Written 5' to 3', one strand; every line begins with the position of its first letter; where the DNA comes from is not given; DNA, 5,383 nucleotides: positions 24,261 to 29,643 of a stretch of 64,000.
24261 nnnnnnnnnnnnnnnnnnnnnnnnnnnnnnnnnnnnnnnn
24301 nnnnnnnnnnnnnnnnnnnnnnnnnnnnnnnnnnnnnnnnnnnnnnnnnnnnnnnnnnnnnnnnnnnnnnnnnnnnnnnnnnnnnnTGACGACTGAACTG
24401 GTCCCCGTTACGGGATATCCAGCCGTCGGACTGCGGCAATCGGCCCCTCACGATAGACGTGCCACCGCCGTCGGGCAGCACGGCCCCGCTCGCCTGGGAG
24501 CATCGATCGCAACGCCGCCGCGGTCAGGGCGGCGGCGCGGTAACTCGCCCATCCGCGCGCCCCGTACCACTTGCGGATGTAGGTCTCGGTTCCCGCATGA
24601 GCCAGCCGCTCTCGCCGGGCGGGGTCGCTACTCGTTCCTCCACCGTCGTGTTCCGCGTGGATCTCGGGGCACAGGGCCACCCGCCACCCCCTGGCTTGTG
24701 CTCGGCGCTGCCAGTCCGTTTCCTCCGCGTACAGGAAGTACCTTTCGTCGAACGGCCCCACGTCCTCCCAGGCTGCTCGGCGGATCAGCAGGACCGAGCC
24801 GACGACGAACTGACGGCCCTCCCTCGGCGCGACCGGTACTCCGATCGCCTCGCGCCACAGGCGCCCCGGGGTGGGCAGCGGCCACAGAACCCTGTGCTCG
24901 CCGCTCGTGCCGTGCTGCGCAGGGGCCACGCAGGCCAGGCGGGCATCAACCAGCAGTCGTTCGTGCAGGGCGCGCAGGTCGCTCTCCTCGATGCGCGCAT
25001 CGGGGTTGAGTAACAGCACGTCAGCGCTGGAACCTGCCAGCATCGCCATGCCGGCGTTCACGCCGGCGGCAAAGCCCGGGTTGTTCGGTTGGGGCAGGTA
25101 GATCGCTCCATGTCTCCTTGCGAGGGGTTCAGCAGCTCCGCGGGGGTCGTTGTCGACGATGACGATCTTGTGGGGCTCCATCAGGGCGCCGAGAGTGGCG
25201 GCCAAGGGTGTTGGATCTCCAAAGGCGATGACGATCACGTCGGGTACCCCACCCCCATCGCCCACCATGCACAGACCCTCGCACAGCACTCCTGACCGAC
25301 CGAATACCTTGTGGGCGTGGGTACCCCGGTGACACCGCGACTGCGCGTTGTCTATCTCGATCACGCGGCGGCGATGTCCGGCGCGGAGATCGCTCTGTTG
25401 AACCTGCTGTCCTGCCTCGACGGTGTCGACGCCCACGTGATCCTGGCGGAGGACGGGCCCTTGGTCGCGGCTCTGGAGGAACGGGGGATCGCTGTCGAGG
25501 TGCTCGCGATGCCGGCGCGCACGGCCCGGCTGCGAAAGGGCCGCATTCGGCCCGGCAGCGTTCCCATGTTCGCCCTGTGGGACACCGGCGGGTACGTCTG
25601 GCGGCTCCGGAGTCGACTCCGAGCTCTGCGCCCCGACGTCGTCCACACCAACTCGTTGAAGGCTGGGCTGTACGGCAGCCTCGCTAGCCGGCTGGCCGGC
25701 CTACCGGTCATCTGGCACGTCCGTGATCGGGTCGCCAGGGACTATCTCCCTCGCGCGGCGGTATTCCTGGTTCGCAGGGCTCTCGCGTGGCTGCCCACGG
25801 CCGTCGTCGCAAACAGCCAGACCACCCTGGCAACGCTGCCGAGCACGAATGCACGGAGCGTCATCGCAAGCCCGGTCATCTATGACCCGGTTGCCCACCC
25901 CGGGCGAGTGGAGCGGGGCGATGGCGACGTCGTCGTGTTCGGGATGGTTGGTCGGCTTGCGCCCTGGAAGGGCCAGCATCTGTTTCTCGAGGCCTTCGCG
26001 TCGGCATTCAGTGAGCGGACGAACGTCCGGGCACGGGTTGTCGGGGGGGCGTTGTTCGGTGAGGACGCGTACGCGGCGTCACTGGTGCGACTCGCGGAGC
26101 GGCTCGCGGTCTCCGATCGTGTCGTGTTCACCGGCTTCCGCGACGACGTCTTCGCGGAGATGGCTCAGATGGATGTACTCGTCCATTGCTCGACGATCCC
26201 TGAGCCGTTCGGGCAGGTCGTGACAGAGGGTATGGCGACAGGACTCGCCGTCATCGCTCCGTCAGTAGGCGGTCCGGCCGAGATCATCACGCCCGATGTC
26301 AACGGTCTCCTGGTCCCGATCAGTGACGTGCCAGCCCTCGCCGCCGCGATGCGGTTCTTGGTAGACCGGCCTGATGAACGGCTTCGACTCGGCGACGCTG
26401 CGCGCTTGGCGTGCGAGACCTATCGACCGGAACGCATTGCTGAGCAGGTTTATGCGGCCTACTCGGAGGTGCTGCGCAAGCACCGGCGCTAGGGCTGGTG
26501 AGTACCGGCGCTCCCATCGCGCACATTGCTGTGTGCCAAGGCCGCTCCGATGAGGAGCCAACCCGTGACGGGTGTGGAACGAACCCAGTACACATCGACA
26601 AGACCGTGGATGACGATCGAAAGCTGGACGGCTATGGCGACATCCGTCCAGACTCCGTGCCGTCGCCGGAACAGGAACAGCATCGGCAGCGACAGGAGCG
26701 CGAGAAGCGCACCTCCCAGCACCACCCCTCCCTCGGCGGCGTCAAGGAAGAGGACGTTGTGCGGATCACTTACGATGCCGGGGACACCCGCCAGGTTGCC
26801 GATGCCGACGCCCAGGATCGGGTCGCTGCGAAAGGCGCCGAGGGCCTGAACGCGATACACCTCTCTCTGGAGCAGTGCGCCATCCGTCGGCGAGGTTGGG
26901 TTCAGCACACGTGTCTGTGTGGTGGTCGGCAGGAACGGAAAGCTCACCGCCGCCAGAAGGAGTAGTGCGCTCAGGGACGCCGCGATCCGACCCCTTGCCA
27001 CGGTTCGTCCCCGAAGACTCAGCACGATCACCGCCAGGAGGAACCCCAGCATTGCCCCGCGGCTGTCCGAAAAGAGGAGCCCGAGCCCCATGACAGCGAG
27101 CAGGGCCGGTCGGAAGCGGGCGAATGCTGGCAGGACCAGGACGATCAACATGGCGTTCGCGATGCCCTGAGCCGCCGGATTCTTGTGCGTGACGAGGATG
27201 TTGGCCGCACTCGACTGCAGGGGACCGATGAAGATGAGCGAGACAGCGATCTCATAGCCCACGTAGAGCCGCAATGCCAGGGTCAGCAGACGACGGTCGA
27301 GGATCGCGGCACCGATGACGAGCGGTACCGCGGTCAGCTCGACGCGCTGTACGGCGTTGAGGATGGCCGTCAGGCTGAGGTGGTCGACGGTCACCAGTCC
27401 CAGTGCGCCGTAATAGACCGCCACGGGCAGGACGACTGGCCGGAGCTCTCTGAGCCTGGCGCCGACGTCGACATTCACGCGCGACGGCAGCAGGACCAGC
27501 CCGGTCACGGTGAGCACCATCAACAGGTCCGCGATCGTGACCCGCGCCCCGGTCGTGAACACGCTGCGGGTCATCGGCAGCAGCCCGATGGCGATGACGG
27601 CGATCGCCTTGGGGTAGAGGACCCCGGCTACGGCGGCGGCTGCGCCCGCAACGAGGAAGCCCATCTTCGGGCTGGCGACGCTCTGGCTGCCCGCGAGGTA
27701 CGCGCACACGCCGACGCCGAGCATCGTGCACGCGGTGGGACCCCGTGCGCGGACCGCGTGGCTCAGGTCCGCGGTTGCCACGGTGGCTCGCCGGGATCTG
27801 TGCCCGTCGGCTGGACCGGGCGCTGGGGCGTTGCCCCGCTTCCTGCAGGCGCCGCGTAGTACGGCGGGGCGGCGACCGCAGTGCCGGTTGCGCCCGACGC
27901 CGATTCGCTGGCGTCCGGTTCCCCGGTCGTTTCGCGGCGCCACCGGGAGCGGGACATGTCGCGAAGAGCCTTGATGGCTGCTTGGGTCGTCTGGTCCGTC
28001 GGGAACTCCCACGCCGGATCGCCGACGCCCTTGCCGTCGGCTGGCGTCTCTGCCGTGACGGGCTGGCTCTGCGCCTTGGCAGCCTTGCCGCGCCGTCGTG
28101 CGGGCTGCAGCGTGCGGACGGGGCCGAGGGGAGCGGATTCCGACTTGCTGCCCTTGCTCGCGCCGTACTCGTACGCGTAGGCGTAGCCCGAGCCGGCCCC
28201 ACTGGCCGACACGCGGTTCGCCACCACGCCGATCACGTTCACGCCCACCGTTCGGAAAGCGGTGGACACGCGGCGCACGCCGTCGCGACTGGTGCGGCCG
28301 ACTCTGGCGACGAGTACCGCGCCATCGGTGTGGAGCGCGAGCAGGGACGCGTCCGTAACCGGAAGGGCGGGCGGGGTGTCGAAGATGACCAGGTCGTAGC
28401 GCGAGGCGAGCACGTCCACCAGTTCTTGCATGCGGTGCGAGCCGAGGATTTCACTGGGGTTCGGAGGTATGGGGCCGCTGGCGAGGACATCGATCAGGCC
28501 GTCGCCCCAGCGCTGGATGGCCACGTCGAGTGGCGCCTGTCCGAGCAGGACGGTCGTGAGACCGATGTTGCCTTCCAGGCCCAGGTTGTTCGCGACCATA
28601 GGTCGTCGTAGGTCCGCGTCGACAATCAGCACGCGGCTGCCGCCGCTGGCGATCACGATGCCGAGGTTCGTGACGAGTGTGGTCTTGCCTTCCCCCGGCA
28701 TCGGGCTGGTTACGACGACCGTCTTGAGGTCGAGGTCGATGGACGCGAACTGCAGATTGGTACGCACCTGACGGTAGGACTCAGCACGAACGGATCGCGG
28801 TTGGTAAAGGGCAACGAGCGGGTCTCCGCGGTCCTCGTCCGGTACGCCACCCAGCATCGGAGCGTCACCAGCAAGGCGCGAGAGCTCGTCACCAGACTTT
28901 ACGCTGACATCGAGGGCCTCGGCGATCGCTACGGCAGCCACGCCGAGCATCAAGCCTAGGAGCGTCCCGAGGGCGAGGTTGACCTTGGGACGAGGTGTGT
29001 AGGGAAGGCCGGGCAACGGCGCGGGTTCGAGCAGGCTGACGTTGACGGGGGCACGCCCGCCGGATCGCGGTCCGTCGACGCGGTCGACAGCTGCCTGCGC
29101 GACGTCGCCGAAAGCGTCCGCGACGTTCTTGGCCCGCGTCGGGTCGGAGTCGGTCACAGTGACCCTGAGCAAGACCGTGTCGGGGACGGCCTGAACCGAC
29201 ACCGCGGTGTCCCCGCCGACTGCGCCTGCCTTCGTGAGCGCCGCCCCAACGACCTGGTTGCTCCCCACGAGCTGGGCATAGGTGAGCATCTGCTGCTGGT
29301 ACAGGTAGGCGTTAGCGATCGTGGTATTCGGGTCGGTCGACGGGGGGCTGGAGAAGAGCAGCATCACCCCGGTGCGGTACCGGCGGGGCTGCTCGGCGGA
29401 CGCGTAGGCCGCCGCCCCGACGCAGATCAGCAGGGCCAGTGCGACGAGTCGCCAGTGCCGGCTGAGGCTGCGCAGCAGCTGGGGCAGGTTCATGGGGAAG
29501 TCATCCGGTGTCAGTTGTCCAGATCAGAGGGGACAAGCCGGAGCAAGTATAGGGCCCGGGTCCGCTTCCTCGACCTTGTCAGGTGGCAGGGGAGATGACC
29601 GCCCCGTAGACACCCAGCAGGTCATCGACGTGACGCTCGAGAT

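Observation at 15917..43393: About 27-kb Wzx/Wzy/Wzc polysaccharide locus unusually rich in methyltransferases and redox tailoring genes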

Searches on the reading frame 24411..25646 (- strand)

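Call 5: search_protein_families(library=pfam, proteins=[window:24411-25646:-], max_evalue=0.01)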
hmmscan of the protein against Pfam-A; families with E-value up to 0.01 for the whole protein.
window:24411-25646:- (412 aa): 4 families
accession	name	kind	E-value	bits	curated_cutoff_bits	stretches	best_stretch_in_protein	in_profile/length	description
PF13632.12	Glyco_trans_2_3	-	1.4e-07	31.9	27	1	279-383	70-181/198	Glycosyl transferase family group 2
PF13641.12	Glyco_tranf_2_3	-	7.1e-07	29.9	27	1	138-344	6-221/230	Glycosyltransferase like family 2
PF00535.33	Glycos_transf_2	-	1.4e-05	25.6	23.3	1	137-253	2-126/168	Glycosyl transferase family 2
PF13506.12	Glyco_transf_21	-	0.00087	19.2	21.7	1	196-336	19-157/174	Glycosyl transferase family 21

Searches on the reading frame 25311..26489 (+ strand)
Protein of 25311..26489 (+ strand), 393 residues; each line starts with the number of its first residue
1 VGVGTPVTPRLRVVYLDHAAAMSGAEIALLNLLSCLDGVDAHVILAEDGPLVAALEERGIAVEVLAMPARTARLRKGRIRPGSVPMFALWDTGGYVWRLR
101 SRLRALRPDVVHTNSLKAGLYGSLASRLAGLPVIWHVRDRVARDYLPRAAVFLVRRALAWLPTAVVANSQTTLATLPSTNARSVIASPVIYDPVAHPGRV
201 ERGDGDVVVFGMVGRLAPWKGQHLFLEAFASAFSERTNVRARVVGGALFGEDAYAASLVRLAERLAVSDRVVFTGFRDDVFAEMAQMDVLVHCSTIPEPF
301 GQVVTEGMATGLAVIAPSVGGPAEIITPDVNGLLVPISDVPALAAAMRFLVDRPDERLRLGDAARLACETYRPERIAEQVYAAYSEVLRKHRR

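Call 5: search_protein_families(library=pfam, proteins=[window:25311-26489:+], max_evalue=0.01)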
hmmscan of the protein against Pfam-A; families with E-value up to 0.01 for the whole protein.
window:25311-26489:+ (393 aa): 5 families
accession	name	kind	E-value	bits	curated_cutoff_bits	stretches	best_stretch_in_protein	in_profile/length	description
PF00534.26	Glycos_transf_1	-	2.3e-31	109.1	26.4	1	206-365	14-170/172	Glycosyl transferases group 1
PF13692.12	Glyco_trans_1_4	-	2.1e-29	103.1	27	1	209-351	3-140/142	Glycosyl transferases group 1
PF13579.12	Glyco_trans_4_4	-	1.8e-13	51.6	29.7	1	51-176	10-142/158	Glycosyl transferase 4-like domain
PF13439.12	Glyco_transf_4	-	4.5e-13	50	28.5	1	51-176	11-148/170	Glycosyltransferase Family 4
PF13524.12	Glyco_trans_1_2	-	0.005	17.2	25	0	270-375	28-137/144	Glycosyl transferase-like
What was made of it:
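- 25311..26492 (+): g09: GT4 glycosyltransferase. PF00534 109 bits (call 5)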

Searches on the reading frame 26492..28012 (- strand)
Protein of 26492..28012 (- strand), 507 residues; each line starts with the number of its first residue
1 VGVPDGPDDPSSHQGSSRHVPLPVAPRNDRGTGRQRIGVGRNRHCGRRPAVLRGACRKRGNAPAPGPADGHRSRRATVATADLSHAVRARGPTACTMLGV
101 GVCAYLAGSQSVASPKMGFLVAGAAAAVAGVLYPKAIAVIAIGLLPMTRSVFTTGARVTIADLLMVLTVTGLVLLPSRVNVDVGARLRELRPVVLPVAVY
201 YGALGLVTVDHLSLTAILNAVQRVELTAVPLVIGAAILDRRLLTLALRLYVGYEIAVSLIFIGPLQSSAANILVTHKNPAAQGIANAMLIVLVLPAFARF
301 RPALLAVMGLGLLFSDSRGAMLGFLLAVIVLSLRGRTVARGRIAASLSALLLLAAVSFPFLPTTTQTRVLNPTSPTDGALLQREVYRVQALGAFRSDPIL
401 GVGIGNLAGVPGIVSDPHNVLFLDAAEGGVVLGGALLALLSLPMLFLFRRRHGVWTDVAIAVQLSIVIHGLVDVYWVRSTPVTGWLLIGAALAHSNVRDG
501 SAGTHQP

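Call 5: search_protein_families(library=pfam, proteins=[window:26492-28012:-], max_evalue=0.01)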
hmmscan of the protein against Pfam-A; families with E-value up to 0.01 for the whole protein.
window:26492-28012:- (507 aa): 1 family
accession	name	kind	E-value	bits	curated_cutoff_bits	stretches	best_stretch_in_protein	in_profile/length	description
PF04932.20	Wzy_C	-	1.5e-10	41.5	31.7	1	304-433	2-145/149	O-Antigen ligase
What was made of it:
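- On Wzx/Wzy-dependent polysaccharide assembly locus: 26489-27781: PF04932 41.5 bits, above the cutoff of 31.7 (call 5).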

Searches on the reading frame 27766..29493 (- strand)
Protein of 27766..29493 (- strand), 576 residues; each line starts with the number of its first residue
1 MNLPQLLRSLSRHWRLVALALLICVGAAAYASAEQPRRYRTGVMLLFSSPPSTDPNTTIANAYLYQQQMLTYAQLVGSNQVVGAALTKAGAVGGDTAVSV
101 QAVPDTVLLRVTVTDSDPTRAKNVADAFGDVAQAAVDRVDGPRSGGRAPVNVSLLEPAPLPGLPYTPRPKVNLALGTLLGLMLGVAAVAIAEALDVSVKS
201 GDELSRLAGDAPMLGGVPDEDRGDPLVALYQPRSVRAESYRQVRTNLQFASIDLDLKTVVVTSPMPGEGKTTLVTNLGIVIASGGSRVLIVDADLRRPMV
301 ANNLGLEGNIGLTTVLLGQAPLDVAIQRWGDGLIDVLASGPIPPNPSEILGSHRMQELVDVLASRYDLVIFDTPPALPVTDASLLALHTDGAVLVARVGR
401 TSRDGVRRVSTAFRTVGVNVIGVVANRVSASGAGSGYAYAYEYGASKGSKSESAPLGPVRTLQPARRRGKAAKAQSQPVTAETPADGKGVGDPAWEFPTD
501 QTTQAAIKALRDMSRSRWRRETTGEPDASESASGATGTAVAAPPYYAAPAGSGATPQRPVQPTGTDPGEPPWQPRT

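Call 6: search_protein_families(library=pfam, proteins=[window:27766-29493:-], max_evalue=0.01)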
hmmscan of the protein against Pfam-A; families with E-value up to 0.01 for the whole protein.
window:27766-29493:- (576 aa): 6 families
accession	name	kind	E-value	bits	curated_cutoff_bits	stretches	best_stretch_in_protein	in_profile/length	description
PF13614.12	AAA_31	-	2.6e-10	41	27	1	257-414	2-165/177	AAA domain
PF01656.29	CbiA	-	3.2e-10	40.5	25.4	1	259-431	1-86/125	CobQ/CobB/MinD/ParA nucleotide binding domain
PF10609.15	ParA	-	8.5e-10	38.9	27.1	1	258-428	5-175/246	NUBPL iron-transfer P-loop NTPase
PF02706.20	Wzz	-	0.00021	22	25.5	1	2-87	4-89/91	Chain length determinant protein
PF13807.11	GNVR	-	0.0017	18.7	27.7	1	151-190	40-79/82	G-rich domain on putative tyrosine kinase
PF09140.17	MipZ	-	0.01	15.6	20.7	0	258-374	2-108/262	ATPase MipZ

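Call 12: search_protein_families(library=ncbifam, proteins=[window:27766-29493:-], max_evalue=0.01)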
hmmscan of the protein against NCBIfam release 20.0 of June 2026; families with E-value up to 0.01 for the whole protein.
window:27766-29493:- (576 aa): 19 families
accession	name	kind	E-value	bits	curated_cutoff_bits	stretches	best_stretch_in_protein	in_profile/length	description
NF007350.0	PRK09841.1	equivalog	4.4e-49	167.2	1248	1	225-444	500-719/726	tyrosine-protein kinase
TIGR01007.1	eps_fam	subfamily_domain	3.2e-47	160.7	108.05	1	238-441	1-203/204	polysaccharide biosynthesis tyrosine autokinase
TIGR01005.1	eps_transp_fam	subfamily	2.4e-46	158.3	411.7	3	231-434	521-724/754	exopolysaccharide transport protein family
NF008568.0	PRK11519.1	equivalog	4e-42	144.3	1068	1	222-445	492-717/720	tyrosine-protein kinase Wzc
TIGR03029.1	EpsG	equivalog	2.6e-39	135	313.8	1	225-426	72-273/274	chain length determinant protein tyrosine kinase EpsG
TIGR03018.1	pepcterm_TyrKin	hypoth_equivalog_domain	1.2e-34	119.5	230.65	1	227-425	2-206/207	XrtA-associated tyrosine autokinase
TIGR01969.1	minD_arch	subfamily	6.9e-16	58.2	201.75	1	258-430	2-172/251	cell division ATPase MinD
TIGR01006.1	polys_exp_MPA1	subfamily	1.2e-12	47.7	296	1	3-221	10-225/226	CspC family polysaccharide chain length determinant protein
TIGR01968.1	minD_bact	equivalog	4.4e-10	39.3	212.9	1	257-427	2-172/261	septum site-determining protein MinD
TIGR03017.1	EpsF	equivalog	2.6e-08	33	422.75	1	150-215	377-441/444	chain length determinant protein EpsF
NF041136.1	MrpORP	equivalog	1.6e-07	31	450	1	258-310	7-59/365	iron-sulfur cluster carrier protein MrpORP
NF041546.1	ParA_partition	equivalog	4.2e-07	29.7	180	1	261-294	4-37/203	ParA family partition ATPase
NF008669.0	PRK11670.1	equivalog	4.1e-05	22.6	348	1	258-307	109-158/369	iron-sulfur cluster carrier protein ApbC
TIGR03371.1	cellulose_yhjQ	equivalog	7.4e-05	22.3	157.85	1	257-386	2-136/246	cellulose biosynthesis protein BcsQ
NF047398.1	AAA_KGGVGR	domain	9.2e-05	22.8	90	0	258-304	4-50/190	KGGVGR-motif variant AAA ATPase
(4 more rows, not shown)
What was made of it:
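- On Wzx/Wzy-dependent polysaccharide assembly locus: 27763-29493: TIGR01007 160.7 bits, above the cutoff of 108 (call 12).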
